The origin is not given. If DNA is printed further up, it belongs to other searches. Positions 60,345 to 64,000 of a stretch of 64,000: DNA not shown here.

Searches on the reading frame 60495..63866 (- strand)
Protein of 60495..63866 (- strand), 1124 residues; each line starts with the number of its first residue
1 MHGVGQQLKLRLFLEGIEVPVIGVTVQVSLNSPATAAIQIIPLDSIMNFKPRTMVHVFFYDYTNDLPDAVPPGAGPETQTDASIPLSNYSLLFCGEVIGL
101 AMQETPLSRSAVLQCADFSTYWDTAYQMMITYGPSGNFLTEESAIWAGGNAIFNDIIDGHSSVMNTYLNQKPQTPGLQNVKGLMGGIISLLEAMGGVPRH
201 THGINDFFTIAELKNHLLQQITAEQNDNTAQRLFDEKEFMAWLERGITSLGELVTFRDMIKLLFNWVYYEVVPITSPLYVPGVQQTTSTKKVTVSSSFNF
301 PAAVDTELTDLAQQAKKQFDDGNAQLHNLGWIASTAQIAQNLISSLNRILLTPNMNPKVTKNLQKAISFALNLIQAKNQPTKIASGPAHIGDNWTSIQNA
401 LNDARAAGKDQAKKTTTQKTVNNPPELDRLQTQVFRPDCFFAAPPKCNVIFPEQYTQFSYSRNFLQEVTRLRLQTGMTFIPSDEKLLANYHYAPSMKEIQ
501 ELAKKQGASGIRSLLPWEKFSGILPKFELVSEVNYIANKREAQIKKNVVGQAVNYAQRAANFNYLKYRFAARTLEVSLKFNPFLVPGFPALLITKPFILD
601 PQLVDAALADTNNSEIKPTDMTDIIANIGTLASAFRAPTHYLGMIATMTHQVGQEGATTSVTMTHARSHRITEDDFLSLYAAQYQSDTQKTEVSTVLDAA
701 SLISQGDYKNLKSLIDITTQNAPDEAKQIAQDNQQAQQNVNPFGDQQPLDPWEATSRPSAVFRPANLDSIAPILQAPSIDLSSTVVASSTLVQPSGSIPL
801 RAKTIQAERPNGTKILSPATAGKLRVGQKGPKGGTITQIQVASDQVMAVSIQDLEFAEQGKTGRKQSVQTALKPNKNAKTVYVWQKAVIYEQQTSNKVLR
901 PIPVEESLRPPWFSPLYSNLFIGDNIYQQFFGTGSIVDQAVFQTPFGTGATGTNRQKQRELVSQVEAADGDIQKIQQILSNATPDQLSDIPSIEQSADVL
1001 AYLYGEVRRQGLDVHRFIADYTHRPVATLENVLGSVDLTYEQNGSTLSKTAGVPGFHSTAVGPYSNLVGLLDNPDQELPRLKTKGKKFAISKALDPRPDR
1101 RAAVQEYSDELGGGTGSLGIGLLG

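Call 46: find_encoding_contigs(protein=window:60495-63866:-, flank=10000, max_places=1)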
Protein window:60495-63866:- (1124 aa): 9 contigs read that carry it; 1 place shown.
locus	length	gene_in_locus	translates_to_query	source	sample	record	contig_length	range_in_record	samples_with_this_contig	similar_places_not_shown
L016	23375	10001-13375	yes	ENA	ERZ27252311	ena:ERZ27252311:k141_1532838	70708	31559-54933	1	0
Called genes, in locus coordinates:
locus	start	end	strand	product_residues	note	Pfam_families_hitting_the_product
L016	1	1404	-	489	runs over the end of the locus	PF01068:DNA_ligase_A_M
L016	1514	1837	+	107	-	-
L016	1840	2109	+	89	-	-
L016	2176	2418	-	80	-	-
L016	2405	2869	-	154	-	-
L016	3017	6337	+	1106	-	-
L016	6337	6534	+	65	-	-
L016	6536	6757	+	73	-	-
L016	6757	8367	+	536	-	-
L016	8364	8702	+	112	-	-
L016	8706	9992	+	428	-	-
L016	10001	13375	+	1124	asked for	-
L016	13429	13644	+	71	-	-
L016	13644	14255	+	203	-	-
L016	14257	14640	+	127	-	-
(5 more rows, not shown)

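Call 70: search_protein_families(library=phrogs, proteins=[window:60495-63866:-], max_evalue=0.01)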
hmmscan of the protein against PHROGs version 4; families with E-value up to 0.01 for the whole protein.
window:60495-63866:- (1124 aa): 0 families
